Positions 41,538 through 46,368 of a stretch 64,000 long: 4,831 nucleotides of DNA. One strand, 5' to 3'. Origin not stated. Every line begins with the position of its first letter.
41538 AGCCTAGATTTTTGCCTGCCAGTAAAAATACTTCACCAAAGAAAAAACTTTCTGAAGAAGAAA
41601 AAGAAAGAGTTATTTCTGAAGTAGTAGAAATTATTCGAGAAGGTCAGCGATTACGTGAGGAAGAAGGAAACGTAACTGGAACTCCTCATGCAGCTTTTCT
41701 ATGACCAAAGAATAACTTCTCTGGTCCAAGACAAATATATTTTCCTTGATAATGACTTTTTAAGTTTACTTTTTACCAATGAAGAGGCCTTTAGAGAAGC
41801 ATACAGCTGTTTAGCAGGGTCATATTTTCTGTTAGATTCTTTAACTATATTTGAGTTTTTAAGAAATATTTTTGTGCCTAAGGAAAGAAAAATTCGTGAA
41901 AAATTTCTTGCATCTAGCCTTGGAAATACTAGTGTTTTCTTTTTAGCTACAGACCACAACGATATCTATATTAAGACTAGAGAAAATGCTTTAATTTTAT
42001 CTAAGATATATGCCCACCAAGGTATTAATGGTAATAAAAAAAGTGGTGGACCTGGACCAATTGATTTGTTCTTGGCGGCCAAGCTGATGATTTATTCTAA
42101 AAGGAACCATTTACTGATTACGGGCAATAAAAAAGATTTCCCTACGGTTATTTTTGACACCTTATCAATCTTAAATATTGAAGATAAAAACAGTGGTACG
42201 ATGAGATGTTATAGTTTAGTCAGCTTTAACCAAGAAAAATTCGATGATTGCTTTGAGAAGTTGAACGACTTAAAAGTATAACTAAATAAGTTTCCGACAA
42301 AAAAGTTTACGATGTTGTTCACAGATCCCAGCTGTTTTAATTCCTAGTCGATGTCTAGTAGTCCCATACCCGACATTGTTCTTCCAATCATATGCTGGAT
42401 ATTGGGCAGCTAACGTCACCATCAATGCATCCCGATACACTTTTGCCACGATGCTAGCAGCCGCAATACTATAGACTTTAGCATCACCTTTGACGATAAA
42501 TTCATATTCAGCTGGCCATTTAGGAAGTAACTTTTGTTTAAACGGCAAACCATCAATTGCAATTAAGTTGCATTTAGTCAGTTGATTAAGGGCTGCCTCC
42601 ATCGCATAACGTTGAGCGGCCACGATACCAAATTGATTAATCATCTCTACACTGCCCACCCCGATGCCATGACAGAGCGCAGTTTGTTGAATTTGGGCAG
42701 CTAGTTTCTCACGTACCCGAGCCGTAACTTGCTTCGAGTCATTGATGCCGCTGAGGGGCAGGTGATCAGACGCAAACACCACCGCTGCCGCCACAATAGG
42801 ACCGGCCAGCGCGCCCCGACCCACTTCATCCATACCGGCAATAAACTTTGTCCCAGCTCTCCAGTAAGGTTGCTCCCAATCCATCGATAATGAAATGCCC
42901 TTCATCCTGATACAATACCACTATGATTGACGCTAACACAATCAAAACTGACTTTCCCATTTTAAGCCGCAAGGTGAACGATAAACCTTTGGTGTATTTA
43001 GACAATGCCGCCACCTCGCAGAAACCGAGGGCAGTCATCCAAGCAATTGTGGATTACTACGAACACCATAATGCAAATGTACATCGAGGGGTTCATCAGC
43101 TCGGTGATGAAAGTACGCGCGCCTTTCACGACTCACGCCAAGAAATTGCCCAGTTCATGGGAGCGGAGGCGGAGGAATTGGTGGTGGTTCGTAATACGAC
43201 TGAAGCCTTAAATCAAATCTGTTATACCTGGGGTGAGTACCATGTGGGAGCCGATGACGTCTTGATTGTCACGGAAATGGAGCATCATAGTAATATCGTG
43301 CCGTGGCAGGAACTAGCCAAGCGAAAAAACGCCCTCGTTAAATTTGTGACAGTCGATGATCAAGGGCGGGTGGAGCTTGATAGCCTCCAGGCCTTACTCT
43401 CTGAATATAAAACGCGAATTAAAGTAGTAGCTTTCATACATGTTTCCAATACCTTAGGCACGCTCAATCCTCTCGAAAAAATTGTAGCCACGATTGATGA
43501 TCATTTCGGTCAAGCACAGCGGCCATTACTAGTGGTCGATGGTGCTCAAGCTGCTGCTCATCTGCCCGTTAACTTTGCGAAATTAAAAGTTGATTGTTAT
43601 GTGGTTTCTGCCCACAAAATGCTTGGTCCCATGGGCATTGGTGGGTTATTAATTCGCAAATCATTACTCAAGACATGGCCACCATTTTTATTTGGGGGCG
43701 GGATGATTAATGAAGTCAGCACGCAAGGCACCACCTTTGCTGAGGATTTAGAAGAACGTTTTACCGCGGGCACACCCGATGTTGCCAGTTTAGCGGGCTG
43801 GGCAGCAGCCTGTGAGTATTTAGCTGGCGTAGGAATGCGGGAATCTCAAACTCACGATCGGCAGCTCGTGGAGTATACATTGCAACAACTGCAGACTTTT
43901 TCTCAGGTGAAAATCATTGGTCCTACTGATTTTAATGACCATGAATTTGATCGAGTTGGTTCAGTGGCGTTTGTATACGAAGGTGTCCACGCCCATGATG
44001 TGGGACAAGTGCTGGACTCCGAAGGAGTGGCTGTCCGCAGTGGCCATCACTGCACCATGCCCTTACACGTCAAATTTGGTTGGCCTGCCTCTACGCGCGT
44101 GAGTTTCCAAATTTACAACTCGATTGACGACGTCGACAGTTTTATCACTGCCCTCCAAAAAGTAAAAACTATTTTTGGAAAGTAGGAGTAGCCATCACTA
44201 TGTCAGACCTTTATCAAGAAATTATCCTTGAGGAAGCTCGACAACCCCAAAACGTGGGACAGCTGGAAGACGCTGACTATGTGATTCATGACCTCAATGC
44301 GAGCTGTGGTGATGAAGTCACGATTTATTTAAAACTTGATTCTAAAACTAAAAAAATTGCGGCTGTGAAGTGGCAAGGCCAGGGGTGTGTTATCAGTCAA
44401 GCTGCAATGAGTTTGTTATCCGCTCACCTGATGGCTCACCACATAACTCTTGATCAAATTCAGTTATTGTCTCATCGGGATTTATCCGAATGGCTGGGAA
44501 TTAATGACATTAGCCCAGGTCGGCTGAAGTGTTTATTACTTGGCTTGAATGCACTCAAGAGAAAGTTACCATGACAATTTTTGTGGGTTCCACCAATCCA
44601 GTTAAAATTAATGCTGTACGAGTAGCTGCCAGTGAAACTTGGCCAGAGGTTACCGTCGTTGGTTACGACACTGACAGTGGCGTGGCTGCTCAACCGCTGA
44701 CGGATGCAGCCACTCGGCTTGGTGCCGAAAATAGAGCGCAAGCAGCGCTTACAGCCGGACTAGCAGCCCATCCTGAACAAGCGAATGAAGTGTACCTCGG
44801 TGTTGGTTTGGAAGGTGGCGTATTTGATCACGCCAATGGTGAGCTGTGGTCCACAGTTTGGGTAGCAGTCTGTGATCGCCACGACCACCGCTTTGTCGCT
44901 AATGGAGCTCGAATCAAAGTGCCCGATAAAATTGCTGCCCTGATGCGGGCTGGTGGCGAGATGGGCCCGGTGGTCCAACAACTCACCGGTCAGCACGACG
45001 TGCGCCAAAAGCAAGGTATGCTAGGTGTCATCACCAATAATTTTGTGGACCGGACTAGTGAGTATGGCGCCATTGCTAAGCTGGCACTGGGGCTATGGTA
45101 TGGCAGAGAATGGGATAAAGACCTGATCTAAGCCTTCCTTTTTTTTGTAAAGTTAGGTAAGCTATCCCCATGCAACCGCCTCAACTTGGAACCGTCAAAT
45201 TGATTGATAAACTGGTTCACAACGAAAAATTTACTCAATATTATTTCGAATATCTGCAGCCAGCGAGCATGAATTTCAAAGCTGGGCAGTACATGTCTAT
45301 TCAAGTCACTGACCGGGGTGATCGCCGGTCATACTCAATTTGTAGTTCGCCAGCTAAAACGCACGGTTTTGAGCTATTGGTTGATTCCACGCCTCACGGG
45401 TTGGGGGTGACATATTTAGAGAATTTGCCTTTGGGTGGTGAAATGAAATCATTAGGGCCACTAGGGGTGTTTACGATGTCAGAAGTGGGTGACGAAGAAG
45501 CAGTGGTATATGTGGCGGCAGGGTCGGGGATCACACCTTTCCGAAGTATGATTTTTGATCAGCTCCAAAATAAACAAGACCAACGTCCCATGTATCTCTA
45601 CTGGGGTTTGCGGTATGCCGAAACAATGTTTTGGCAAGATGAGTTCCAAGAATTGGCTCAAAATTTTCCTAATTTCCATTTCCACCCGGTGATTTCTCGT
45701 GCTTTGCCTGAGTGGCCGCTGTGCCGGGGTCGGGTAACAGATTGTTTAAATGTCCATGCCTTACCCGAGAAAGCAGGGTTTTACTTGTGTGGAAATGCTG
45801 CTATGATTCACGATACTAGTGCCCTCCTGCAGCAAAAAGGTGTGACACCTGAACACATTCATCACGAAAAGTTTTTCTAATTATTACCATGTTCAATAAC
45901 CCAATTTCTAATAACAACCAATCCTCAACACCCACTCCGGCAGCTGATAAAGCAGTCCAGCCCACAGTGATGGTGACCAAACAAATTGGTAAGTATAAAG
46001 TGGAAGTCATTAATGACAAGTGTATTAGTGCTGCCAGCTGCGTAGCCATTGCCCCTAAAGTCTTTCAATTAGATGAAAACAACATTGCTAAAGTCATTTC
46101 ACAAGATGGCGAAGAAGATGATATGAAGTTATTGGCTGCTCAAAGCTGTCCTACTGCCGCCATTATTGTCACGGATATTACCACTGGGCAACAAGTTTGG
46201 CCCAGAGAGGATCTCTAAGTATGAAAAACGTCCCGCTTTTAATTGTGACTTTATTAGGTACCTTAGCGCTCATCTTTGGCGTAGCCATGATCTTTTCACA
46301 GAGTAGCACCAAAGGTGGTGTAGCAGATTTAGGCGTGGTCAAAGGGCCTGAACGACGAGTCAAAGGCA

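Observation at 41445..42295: A 33% GC island with a PIN-domain gene and a small overlapping upstream ORF, wedged between sufD and rnhB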

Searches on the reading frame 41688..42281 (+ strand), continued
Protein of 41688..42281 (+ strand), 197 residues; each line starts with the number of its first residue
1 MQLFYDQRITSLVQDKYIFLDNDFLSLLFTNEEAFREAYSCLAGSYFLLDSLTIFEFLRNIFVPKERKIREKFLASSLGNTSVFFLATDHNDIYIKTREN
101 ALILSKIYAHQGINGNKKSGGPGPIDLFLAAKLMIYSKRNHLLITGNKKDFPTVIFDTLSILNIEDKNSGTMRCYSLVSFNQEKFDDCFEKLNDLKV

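Call 70: search_protein_families(library=pfam, proteins=[L001:4019-5410:+, L001:5407-6015:-, L001:6525-7172:+, L001:7222-7635:-, L002:3146-4333:+, L002:1736-3142:+, L006:3139-4455:+, L006:723-2252:+, L018:7928-8812:-, L023:3917-5776:+], max_evalue=0.0001)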
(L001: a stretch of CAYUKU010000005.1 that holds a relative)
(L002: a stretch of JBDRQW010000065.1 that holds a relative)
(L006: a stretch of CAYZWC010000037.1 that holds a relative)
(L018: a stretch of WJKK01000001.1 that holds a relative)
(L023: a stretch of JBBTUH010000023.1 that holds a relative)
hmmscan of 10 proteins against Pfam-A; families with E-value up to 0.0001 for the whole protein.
L001:4019-5410:+ (463 aa): 1 family
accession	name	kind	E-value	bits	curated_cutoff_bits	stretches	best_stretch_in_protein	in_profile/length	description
PF03734.19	YkuD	-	2.5e-22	80.4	23.4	1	336-461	1-146/146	L,D-transpeptidase catalytic domain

L001:5407-6015:- (202 aa): 0 families

L001:6525-7172:+ (215 aa): 1 family
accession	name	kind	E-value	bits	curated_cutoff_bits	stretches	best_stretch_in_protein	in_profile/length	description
PF13482.12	RNase_H_2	-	2.9e-12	47.3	22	1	18-176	2-163/165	RNase_H superfamily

L001:7222-7635:- (137 aa): 0 families

L002:3146-4333:+ (395 aa): 1 family
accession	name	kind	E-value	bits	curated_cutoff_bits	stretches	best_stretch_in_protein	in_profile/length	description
PF00162.24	PGK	-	3.9e-139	464.3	27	1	6-382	1-377/379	Phosphoglycerate kinase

L002:1736-3142:+ (468 aa): 1 family
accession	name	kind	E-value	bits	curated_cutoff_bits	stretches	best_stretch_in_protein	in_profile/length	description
PF01116.26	F_bP_aldolase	-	7.9e-14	52.3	25.5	1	86-364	15-242/277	Fructose-bisphosphate aldolase class-II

L006:3139-4455:+ (438 aa): 1 family
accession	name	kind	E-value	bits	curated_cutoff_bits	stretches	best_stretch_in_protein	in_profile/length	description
PF01551.29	Peptidase_M23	-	1.9e-24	86.1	28.7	1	332-432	3-96/96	Peptidase family M23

L006:723-2252:+ (509 aa): 2 families
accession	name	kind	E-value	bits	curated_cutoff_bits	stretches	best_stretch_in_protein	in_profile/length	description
PF00749.27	tRNA-synt_1c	-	7.7e-106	354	23.4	1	4-330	1-314/314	tRNA synthetases class I (E and Q), catalytic domain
PF19269.4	Anticodon_2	-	2.7e-26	93.1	23.6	1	343-505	1-140/141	Anticodon binding domain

L018:7928-8812:- (294 aa): 2 families
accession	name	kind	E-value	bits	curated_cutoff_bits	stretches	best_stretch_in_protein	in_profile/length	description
PF18075.7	FtsX_ECD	-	7.9e-19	68.5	23.5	1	54-145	2-96/96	FtsX extracellular domain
PF02687.27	FtsX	-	9e-08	32.6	25.5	1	168-281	2-114/120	FtsX-like permease C-terminal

L023:3917-5776:+ (619 aa): 3 families
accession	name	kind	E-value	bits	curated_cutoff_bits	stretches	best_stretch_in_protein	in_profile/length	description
PF00664.28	ABC_membrane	-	6.5e-37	128.1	28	1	36-310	2-273/274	ABC transporter transmembrane region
PF00005.33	ABC_tran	-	6.8e-35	121.1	25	1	377-526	1-137/137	ABC transporter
PF02463.25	SMC_N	-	2e-07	31.1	40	1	391-566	28-209/220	RecF/RecN/SMC N terminal domain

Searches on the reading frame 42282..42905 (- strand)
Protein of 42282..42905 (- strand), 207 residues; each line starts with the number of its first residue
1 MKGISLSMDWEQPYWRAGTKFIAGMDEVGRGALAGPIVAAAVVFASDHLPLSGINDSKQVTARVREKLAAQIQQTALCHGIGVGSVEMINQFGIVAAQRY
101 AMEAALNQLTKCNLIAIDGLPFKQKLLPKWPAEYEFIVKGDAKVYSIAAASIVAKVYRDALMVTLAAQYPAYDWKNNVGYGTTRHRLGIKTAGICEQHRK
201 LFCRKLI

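Call 4: search_protein_families(library=pfam, proteins=[window:42282-42905:-], max_evalue=1)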
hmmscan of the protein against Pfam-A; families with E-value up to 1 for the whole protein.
window:42282-42905:- (207 aa): 1 family
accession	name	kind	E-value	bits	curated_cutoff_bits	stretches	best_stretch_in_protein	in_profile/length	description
PF01351.25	RNase_HII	-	1.2e-33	117.1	25.8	1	23-204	1-198/199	Ribonuclease HII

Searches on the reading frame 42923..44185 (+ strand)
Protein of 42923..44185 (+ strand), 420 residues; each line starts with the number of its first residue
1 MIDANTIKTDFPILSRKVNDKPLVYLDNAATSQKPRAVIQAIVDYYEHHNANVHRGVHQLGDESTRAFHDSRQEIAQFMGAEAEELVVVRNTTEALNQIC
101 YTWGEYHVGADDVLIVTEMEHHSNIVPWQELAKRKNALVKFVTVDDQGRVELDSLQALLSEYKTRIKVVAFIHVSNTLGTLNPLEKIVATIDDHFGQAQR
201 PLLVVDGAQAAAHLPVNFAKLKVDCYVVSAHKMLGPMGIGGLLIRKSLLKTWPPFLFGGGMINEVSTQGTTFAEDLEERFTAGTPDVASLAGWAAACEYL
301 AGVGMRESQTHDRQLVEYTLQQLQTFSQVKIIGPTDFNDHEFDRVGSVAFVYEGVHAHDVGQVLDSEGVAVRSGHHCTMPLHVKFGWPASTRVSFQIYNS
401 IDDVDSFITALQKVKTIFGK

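Call 4: search_protein_families(library=pfam, proteins=[window:42923-44185:+], max_evalue=1)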
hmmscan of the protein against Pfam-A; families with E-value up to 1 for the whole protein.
window:42923-44185:+ (420 aa): 4 families
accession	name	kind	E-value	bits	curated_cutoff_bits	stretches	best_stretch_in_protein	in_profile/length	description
PF00266.25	Aminotran_5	-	1.4e-119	399.8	21.5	1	24-407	1-371/371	Aminotransferase class-V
PF00155.27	Aminotran_1_2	-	0.00014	21.7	19.7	1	29-191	15-172/361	Aminotransferase class I and II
PF24611.2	Spectrin_Anc-1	-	0.046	14.4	33.2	1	129-192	4-66/115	Nuclear anchorage protein 1, spectrin-like repeat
PF02249.22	MCR_alpha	-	0.061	14.3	25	1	161-222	48-109/127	Methyl-coenzyme M reductase alpha subunit, C-terminal domain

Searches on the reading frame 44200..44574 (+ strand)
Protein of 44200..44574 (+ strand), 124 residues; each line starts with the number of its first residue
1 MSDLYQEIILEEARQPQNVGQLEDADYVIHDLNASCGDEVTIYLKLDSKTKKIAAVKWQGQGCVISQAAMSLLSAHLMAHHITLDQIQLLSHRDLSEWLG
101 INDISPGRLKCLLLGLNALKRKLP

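Call 24: search_protein_families(library=pfam, proteins=[window:44200-44574:+], max_evalue=0.001)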
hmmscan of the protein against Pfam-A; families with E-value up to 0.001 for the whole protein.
window:44200-44574:+ (124 aa): 1 family
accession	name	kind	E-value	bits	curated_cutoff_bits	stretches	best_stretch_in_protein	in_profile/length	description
PF01592.21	NifU_N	-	5e-18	65.9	22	1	5-121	2-115/127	NifU-like N terminal domain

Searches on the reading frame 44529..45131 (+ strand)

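Call 24: search_protein_families(library=pfam, proteins=[window:44529-45131:+], max_evalue=0.001)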
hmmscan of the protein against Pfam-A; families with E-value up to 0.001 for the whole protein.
window:44529-45131:+ (200 aa): 1 family
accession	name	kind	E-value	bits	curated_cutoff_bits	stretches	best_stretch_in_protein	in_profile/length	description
PF01931.24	NTPase_I-T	-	4.1e-42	144.2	25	1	20-188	1-159/162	Protein of unknown function DUF84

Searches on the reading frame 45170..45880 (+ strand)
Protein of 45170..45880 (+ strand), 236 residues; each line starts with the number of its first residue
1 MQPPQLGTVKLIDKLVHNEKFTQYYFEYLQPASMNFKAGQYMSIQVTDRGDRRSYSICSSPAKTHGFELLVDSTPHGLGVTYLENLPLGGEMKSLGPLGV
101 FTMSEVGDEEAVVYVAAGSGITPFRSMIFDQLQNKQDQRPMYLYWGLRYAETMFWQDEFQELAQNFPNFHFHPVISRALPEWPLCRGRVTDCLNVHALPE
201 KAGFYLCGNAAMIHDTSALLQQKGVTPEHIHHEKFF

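Call 24: search_protein_families(library=pfam, proteins=[window:45170-45880:+], max_evalue=0.001)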
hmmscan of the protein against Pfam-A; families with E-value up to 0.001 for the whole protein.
window:45170-45880:+ (236 aa): 3 families
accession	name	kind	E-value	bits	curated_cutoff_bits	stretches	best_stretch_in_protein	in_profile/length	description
PF00175.26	NAD_binding_1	-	6.4e-20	72.3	22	1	115-216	2-107/109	Oxidoreductase NAD-binding domain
PF00970.30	FAD_binding_6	-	5.5e-10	39.9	21.1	1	11-101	4-97/99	Oxidoreductase FAD-binding domain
PF08030.17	NAD_binding_6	-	8.6e-07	29.6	22.2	1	110-164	2-61/156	Ferric reductase NAD binding domain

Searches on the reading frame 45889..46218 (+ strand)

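Call 24: search_protein_families(library=pfam, proteins=[window:45889-46218:+], max_evalue=0.001)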
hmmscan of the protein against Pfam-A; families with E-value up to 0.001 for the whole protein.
window:45889-46218:+ (109 aa): 3 families
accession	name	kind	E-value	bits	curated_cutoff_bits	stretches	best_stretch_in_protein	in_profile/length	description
PF13370.11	Fer4_13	-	2.5e-11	44.5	24.5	1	42-93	2-57/58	4Fe-4S single cluster domain of Ferredoxin I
PF13459.11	Fer4_15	-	4.3e-08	34.2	22.4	1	42-94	5-66/66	4Fe-4S single cluster domain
PF06902.16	Fer4_19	-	0.00039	20.8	24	1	39-92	9-59/64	Divergent 4Fe-4S mono-cluster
